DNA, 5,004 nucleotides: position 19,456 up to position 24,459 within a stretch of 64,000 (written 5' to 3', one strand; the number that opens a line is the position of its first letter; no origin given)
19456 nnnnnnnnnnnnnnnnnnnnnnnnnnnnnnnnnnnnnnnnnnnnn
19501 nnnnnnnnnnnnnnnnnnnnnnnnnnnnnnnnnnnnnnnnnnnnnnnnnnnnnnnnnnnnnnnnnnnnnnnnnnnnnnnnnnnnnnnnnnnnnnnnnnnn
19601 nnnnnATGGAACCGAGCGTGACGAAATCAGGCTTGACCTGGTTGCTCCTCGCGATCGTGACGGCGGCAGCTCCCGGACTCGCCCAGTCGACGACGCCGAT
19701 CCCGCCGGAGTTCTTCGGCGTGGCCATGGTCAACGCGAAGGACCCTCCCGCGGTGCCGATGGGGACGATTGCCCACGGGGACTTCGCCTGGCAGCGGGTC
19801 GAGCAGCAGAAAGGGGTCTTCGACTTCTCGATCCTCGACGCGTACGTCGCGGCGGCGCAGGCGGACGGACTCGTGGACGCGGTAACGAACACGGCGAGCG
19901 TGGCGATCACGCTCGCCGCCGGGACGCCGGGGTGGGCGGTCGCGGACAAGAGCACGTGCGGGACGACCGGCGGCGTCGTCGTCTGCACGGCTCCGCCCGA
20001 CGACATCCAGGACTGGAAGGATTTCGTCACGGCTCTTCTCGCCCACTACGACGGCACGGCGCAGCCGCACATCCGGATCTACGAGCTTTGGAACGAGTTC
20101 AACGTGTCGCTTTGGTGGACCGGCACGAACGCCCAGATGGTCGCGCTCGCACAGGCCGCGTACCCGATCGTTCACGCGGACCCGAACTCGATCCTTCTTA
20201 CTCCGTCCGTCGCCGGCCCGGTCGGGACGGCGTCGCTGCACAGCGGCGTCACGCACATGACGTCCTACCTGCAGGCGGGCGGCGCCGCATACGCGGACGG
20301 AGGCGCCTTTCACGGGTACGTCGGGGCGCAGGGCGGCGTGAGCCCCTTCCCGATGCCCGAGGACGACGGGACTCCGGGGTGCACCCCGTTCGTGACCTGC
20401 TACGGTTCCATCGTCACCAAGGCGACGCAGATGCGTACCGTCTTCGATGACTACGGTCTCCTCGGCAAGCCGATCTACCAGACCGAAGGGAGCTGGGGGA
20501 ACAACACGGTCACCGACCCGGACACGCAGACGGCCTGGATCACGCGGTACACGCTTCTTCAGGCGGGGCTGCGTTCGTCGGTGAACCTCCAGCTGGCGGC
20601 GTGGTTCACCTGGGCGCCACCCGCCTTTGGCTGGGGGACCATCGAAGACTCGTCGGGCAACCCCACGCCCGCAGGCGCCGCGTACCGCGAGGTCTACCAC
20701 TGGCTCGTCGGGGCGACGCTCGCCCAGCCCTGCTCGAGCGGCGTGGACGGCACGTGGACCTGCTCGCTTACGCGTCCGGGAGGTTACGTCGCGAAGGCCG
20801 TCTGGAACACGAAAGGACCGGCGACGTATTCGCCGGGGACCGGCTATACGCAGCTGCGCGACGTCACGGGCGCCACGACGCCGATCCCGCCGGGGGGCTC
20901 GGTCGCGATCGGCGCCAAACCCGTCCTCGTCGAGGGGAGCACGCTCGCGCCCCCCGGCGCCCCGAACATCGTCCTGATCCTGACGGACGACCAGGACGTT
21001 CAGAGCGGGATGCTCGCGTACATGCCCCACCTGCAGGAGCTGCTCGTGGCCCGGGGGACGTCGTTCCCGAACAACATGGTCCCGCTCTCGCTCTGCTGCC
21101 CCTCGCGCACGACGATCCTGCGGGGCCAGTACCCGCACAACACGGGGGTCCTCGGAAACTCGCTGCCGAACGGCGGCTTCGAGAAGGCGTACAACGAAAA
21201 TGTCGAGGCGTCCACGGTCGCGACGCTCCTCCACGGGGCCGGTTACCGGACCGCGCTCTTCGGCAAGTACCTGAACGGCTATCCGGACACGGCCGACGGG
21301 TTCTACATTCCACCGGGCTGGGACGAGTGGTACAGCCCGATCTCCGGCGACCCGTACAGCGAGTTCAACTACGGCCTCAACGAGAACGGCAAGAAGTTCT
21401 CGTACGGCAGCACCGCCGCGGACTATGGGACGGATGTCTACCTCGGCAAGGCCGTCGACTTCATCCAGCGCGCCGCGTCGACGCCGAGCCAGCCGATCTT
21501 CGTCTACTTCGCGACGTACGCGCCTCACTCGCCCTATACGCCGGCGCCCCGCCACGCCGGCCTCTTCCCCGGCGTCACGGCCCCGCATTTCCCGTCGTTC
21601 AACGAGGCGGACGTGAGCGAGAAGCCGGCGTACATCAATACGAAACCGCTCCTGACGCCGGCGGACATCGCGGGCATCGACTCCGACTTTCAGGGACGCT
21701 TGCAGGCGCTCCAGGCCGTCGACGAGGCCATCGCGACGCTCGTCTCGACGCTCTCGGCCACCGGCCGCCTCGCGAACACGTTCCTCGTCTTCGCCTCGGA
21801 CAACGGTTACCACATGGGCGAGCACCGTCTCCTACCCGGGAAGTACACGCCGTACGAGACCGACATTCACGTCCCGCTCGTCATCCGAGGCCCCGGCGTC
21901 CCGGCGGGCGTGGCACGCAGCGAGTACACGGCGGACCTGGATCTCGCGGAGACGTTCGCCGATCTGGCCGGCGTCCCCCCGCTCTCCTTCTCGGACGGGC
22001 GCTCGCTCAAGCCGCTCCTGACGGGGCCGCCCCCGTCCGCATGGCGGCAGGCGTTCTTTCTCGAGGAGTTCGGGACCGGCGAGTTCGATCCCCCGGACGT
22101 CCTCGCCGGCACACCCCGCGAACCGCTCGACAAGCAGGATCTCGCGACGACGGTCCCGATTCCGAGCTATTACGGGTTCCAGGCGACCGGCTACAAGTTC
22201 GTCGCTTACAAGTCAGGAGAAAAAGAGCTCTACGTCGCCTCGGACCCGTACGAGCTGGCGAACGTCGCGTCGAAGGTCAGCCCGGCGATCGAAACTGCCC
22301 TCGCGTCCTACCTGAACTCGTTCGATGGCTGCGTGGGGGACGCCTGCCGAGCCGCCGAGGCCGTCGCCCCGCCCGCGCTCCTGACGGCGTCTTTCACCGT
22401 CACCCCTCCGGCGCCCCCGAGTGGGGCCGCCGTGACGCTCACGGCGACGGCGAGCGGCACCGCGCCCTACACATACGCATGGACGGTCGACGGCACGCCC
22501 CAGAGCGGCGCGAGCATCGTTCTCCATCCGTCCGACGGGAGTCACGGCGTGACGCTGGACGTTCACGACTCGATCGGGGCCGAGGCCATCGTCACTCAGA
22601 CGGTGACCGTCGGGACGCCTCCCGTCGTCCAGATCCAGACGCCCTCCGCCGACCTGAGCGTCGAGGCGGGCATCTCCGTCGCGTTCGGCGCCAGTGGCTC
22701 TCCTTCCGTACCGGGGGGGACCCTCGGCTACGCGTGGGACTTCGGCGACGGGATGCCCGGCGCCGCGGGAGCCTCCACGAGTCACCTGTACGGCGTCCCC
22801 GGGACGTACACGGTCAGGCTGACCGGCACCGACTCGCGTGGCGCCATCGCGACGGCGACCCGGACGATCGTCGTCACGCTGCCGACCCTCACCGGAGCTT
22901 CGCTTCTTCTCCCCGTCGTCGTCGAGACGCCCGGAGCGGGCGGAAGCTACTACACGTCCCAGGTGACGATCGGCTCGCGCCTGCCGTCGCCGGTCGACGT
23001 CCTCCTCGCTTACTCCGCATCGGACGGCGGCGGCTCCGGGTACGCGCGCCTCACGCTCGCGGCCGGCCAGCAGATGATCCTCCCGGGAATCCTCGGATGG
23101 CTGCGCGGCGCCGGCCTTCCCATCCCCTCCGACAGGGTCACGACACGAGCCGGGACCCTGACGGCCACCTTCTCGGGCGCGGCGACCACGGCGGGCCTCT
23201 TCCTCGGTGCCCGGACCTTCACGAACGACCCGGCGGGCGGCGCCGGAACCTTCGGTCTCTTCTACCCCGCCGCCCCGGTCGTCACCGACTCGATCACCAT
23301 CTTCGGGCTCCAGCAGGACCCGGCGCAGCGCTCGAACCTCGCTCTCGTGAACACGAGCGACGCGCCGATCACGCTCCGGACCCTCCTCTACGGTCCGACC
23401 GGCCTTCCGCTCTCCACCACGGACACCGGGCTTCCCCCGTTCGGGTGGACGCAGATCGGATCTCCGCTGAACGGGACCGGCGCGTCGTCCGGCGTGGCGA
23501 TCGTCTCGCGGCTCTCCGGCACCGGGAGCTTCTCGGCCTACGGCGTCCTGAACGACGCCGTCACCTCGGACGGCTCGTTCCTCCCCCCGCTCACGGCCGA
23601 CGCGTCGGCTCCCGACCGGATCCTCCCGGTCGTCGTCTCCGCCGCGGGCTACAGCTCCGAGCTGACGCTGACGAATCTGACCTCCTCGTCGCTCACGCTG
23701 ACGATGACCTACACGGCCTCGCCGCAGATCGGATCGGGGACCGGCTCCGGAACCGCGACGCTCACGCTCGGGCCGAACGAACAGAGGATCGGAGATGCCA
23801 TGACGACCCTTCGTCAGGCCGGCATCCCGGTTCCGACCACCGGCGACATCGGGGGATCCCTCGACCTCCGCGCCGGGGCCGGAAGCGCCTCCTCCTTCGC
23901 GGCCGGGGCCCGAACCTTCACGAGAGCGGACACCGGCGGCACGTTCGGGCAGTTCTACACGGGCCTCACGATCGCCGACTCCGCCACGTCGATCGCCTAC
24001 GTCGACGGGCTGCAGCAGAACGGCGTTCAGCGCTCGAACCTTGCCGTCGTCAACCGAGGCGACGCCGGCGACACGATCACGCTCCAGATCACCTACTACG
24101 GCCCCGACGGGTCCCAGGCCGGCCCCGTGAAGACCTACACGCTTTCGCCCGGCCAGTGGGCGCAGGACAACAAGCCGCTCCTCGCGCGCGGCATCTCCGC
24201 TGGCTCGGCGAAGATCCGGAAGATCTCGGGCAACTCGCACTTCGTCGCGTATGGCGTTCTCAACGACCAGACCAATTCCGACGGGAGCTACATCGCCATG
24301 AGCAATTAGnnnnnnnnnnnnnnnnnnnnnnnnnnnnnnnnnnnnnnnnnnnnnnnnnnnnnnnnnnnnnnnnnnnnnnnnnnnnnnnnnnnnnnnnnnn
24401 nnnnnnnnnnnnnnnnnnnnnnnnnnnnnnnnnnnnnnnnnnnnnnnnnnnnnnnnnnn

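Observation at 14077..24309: A ~200-aa domain I could not assign to any family, present as tandem pairs (six copies) in three consecutive large secreted proteins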

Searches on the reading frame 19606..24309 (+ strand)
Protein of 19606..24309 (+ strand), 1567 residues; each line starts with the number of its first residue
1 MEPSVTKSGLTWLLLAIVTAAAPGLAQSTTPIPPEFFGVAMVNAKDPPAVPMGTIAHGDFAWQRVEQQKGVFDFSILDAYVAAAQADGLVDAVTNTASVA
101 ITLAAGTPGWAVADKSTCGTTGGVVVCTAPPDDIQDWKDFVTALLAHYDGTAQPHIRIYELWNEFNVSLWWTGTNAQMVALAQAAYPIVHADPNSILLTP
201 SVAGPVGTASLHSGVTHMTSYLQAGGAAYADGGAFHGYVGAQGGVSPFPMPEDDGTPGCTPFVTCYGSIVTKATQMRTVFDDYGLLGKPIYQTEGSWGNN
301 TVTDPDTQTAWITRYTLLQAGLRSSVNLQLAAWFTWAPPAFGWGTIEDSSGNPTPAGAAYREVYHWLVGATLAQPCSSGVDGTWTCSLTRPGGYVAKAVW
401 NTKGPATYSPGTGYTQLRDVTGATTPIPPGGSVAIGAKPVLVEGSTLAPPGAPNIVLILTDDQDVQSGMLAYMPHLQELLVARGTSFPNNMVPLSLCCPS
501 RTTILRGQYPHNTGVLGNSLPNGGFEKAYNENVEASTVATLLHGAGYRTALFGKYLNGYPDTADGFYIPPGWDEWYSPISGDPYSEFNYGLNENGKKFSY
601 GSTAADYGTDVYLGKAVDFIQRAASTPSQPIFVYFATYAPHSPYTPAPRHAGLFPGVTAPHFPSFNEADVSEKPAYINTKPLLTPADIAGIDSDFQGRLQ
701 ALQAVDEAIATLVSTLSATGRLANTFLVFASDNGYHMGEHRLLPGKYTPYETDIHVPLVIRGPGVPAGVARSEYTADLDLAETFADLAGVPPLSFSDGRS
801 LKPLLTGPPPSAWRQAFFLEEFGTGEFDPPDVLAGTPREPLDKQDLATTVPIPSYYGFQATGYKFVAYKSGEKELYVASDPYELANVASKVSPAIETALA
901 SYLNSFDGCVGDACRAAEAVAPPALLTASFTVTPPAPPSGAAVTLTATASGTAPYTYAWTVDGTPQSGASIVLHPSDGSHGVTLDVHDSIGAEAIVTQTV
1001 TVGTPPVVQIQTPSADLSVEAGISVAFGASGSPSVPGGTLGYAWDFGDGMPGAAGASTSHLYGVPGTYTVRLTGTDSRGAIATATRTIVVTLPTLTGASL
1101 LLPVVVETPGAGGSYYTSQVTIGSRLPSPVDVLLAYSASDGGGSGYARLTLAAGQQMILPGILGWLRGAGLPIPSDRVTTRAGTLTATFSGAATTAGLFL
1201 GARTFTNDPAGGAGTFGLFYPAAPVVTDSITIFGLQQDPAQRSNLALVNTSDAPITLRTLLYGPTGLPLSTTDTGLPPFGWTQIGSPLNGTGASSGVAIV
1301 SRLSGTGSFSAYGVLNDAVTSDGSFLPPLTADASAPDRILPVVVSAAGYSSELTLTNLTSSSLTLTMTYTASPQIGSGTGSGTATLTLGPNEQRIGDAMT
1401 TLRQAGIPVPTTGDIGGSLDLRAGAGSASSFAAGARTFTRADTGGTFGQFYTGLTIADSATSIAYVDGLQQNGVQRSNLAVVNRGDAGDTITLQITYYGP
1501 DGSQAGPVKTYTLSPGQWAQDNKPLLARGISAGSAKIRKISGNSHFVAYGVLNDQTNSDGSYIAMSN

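Call 8: search_protein_families(library=pfam, proteins=[window:19606-24309:+], max_evalue=0.1)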
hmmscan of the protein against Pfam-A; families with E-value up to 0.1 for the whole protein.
window:19606-24309:+ (1567 aa): 10 families
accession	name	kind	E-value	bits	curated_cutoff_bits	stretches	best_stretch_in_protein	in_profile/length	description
PF00884.28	Sulfatase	-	2.1e-46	159.1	25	1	453-790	1-301/301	Sulfatase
PF18911.6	PKD_4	-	4.3e-19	68.8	27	1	1014-1090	9-85/85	PKD domain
PF00801.26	PKD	-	1.8e-14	53.9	23.5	2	1014-1089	7-80/80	PKD domain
PF16347.10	SGSH_C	-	3.9e-11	43.8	29.3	1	738-820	1-83/154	N-sulphoglucosamine sulphohydrolase, C-terminal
PF01663.27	Phosphodiest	-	6.1e-06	26.5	23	1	471-529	18-77/342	Type I phosphodiesterase / nucleotide pyrophosphatase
PF22352.2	K319L-like_PKD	-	5.7e-05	23.5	27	1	1016-1090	4-84/84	K319L-like, PKD domain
PF02449.21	Glyco_hydro_42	-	0.00022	21.1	21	1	56-167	28-140/376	Beta-galactosidase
PF16403.11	Bact_surface_Ig-like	-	0.0041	17.6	27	1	1065-1090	46-71/71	Bacterial surface protein, Ig-like domain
PF13927.12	Ig_3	-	0.035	15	30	0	930-969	4-48/78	Immunoglobulin domain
PF20944.2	StcE_b-sandwich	-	0.069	13.6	27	0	1319-1365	7-54/75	Metalloprotease StcE, beta-sandwich domain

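Call 9: search_protein_families(library=ncbifam, proteins=[window:19606-24309:+], max_evalue=0.1)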
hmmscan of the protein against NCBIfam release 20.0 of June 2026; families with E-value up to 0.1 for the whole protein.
window:19606-24309:+ (1567 aa): 8 families
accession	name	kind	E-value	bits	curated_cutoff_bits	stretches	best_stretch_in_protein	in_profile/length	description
NF010322.0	PRK13759.1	equivalog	9.1e-28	97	481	2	586-821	158-395/486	arylsulfatase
NF045661.1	HdlasePehA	equivalog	1.2e-21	76.9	900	2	702-890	288-467/506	phosphoric/sulfuric ester hydrolase PehA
TIGR03417.1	chol_sulfatase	equivalog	4.9e-21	75.2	433.45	1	453-807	3-366/500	choline-sulfatase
NF052527.1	Mn_arylsulf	exception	1.1e-13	51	850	1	609-820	180-389/479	manganese-dependent arylsulfatase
TIGR00864.1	PCC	subfamily_domain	0.00012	18.6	1861.4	1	1007-1084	1058-1131/2700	polycystin cation channel protein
NF038282.1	LapC_YejM_PbgA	exception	0.00038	18.9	825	1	699-779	415-491/584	LPS biosynthesis-modulating metalloenzyme YejM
NF053595.1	LptchSynLtaSGpos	equivalog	0.0058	15.2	970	1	695-790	427-528/626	lipoteichoic acid synthase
NF051902.1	GH35_fam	subfamily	0.033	12.9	500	1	61-88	57-84/510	GH35 family beta-galactosidase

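Call 46: list_cluster_members(proteins=[P0069, window:19606-24306:+, P0005, P0043, P0068, P0092, P0073, P0074, P0218, P0087])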
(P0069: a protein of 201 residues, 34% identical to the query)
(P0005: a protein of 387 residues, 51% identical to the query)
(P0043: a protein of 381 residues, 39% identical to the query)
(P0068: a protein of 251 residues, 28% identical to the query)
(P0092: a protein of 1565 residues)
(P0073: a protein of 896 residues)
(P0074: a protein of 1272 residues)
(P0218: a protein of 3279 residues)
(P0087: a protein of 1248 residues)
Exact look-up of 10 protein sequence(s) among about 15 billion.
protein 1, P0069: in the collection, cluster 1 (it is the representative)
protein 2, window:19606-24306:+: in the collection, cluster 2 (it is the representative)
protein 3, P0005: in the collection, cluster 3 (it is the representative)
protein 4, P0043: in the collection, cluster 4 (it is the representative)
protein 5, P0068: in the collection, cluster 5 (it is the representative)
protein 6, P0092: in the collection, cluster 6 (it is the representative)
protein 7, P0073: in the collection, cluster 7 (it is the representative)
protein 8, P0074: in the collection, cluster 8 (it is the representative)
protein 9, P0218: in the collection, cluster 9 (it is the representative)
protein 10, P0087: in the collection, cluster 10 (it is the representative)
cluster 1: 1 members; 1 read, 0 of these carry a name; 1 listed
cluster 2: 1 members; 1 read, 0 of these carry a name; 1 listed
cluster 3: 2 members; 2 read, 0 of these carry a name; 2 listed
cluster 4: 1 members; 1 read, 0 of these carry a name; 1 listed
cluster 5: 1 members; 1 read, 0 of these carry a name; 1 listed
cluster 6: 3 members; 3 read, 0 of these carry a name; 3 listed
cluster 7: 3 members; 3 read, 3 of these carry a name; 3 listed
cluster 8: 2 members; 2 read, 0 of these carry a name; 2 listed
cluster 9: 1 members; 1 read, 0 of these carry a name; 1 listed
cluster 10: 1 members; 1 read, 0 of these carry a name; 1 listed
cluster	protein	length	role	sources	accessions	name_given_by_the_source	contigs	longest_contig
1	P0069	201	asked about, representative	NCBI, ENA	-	-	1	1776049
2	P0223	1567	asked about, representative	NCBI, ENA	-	-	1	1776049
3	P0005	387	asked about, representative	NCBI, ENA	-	-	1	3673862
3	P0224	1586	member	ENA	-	-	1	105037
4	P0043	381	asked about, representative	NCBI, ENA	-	-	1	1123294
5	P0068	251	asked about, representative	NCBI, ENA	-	-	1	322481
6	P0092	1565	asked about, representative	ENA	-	-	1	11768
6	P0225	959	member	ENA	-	-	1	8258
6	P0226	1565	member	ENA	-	-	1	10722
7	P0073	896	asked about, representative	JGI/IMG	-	hypothetical protein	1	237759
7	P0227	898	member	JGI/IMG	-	hypothetical protein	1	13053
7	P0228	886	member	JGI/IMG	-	hypothetical protein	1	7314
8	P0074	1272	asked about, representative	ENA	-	-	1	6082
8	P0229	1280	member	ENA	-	-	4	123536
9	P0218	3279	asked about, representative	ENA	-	-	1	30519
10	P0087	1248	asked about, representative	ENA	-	-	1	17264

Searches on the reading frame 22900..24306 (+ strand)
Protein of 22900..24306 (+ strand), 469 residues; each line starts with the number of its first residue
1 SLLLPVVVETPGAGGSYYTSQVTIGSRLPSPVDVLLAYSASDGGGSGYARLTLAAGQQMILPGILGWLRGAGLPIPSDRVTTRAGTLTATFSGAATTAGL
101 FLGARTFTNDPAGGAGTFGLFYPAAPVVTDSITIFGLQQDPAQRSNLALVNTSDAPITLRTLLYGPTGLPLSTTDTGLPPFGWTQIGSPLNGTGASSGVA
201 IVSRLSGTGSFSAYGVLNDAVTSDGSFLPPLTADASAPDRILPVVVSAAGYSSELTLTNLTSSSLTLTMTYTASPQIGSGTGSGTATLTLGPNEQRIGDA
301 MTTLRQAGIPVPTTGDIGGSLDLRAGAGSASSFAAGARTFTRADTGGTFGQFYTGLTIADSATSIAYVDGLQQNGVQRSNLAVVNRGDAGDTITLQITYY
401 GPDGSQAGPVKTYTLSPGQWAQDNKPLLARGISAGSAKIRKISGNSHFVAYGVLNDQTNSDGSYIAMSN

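Call 45: find_related_loci(query=window:22900-24306:+, collection=genome_contigs, flank=8000)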
Query window:22900-24306:+ (469 aa) in genome_contigs; peptide patterns used: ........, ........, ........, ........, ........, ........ (x = any residue, [..] = any of these).
87 stretches matched a pattern; 1 encode a relative of the query (tblastn E <= 1e-3); 1 distinct loci.
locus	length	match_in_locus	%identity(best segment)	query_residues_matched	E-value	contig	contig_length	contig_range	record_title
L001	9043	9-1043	47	3-467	7e-84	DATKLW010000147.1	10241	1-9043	MAG TPA_asm: Thermoanaerobaculia bacterium isolate SMAG_U14695 k141_829888, whole genome shotgun sequence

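Call 65: find_homologous_proteins(query=A5, max_evalue=1e-10)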
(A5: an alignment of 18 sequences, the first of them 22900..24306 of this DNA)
Query A5 (18 sequences) (469 aa, profile of the alignment): 279 proteins with E <= 1e-10 among 8000 candidates; the best 120 are listed.
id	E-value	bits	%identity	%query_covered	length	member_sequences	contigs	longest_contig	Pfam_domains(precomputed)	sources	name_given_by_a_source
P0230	8.1e-191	653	41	99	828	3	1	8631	PF07646.22,PF13418.13,PF24681.2,PF13415.13,PF24981.2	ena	-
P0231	1.7e-187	642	35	99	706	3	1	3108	PF01833.31,PF13004.14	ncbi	-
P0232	1.8e-187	642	35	99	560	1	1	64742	-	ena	-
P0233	3.8e-187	641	37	99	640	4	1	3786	PF01436.28,PF25021.2,PF06739.18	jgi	jgi:hypothetical protein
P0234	1.2e-186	639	36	99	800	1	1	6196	PF20067.6,PF01436.28,PF25021.2,PF06739.18,PF08450.19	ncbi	-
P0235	3.6e-186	638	36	99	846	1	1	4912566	PF23598.2,PF24141.2,PF00560.40,PF12799.14,PF13855.13,PF23211.1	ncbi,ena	-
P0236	5.3e-186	637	34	99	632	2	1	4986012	-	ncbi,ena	-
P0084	1.3e-185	636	33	100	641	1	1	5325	-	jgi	jgi:hypothetical protein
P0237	1.3e-185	636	33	99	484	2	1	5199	-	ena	-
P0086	2.3e-185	635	36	99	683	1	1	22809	PF00560.40,PF12799.14,PF13855.13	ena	-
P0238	4.2e-185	634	34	100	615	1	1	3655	PF13004.14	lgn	-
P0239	4.8e-185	634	34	100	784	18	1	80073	-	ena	-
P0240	4.9e-185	634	40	99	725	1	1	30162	-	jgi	jgi:hypothetical protein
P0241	5.5e-185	634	34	100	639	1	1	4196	-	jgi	jgi:hypothetical protein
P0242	1.4e-184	633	33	99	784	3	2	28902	-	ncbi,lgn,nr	ncbi:MAG: hypothetical protein L0387_05740 [Acidobacteria bacterium]|nr:hypothetical protein [Acidob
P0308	4.3e-171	588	33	100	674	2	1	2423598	-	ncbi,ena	-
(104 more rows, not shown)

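Call 75: find_encoding_contigs(protein=P0235, flank=10000, max_places=1)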
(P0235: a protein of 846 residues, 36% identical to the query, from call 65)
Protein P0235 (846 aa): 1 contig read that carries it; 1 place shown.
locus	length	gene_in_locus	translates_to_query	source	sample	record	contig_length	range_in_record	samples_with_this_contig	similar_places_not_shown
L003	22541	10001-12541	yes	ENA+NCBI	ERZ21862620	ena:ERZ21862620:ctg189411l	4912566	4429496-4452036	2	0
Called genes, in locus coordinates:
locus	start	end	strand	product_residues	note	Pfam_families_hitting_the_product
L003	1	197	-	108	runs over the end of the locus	-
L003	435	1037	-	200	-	-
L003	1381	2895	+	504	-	PF00474:SSF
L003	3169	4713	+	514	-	PF00474:SSF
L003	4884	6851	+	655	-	-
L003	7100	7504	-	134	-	PF00561:Abhydrolase_1 (weak)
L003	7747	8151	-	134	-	PF01850:PIN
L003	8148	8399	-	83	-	PF02604:PhdYeFM_antitox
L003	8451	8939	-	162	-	PF02586:SRAP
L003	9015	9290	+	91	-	PF13551:HTH_29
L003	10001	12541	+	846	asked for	PF23211:LRR_LRWD1 (faint), PF24141:LRR_ComC (faint), PF23598:LRR_14, PF13855:LRR_8, PF23598:LRR_14, PF13855:LRR_8, PF23598:LRR_14, PF13855:LRR_8 (weak), +2 more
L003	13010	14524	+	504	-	-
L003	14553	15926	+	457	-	PF09375:Peptidase_M75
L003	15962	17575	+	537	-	PF06537:DHOR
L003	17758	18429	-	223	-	PF02586:SRAP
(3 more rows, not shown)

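Call 76: find_encoding_contigs(protein=P0236, flank=10000, max_places=1)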
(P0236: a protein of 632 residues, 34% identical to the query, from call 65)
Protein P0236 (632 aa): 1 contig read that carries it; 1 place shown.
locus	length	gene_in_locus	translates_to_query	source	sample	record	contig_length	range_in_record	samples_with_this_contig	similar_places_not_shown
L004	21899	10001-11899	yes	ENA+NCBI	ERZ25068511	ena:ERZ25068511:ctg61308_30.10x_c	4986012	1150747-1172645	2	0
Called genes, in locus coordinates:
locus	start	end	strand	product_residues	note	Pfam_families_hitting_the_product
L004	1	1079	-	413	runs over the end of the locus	PF04455:Saccharop_dh_N, PF21571:ArgZ-like_C_1st, PF21570:ArgZ-like_C_2nd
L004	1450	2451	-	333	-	PF02826:2-Hacid_dh_C (weak), PF03446:NAD_binding_2 (weak), PF03807:F420_oxidored (weak), PF07991:KARI_N, PF01450:KARI_C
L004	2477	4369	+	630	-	PF02652:Lactate_perm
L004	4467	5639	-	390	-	PF00155:Aminotran_1_2, PF01041:DegT_DnrJ_EryC1 (weak)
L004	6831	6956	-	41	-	-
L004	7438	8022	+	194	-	-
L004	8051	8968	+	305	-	PF00775:Dioxygenase_C (faint), PF25020:TTR_TEN1-4 (faint), PF13715:CarbopepD_reg_2 (faint), PF13620:CarboxypepD_reg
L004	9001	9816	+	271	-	-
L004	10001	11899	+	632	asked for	-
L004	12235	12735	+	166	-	-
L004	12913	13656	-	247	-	PF00588:SpoU_methylase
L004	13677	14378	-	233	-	PF00005:ABC_tran, PF13481:AAA_25 (faint), PF13304:AAA_21 (faint)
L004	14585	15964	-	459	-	PF25917:BSH_RND, PF25973:BSH_CzcB (weak), PF25881:HH_YBHG, PF25876:HH_MFP_RND, PF25954:Beta-barrel_RND_2, PF25967:RND-MFP_C (faint), PF25989:YknX_C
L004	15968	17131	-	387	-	PF12704:MacB_PCD, PF02687:FtsX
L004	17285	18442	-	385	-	PF12704:MacB_PCD, PF02687:FtsX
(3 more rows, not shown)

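Call 77: find_encoding_contigs(protein=P0308, flank=10000, max_places=1)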
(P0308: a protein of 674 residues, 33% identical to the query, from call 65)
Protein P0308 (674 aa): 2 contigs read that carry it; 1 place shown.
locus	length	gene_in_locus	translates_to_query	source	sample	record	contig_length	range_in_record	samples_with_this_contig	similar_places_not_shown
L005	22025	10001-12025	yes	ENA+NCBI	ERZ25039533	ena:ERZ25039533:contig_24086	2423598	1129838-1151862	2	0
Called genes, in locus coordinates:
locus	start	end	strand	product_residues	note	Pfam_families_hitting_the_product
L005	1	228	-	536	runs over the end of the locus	PF00270:DEAD, PF00271:Helicase_C, PF16124:RecQ_Zn_bind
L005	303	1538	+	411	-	PF00083:Sugar_tr, PF07690:MFS_1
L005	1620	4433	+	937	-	PF00246:Peptidase_M14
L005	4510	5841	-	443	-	PF02129:Peptidase_S15 (faint), PF00326:Peptidase_S9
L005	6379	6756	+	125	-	-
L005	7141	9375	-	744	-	PF12838:Fer4_7 (faint), PF12797:Fer4_2 (faint), PF13237:Fer4_10, PF14697:Fer4_21 (weak), PF07992:Pyr_redox_2, PF12831:FAD_oxidored (weak), PF13450:NAD_binding_8 (weak), PF13738:Pyr_redox_3, +3 more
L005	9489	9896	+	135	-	-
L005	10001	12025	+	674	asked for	-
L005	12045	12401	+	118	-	-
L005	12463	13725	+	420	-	-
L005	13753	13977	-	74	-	-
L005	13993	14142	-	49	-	-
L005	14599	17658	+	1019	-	PF17874:TPR_MalT (faint), PF13374:TPR_10 (faint), PF07719:TPR_2 (faint), PF00515:TPR_1 (faint), PF13181:TPR_8 (faint), PF13424:TPR_12 (weak), PF12770:CHAT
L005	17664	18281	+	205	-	PF04542:Sigma70_r2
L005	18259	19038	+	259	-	-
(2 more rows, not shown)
